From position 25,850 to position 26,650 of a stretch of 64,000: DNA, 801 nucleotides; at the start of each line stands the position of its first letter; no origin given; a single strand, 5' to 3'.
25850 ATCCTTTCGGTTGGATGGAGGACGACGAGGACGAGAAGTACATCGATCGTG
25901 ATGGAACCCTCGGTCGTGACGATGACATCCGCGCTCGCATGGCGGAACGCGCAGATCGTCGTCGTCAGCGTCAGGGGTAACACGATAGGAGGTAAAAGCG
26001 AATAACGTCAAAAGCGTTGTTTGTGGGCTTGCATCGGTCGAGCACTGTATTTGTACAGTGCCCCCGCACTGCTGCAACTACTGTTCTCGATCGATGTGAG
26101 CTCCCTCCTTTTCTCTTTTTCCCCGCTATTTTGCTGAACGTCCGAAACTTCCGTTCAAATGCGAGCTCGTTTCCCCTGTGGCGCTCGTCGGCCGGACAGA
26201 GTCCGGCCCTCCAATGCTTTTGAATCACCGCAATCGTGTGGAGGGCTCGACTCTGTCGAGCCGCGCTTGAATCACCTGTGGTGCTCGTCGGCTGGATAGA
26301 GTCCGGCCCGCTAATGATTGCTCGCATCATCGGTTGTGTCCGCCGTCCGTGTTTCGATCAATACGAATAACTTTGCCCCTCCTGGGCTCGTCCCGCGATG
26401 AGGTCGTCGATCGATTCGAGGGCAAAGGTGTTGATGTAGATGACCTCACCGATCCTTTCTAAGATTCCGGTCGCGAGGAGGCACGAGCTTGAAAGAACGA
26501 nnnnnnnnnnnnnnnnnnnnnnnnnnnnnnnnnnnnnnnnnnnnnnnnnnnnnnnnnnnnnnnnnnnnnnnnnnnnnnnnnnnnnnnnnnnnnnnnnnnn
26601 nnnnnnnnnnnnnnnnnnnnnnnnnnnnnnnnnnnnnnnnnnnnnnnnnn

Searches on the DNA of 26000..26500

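Call 81: search_rna_families(source=window, start=26000, end=26500, threshold=evalue, max_evalue=1)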
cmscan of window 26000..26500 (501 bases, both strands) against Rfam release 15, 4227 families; matches with E-value up to 1: 0.
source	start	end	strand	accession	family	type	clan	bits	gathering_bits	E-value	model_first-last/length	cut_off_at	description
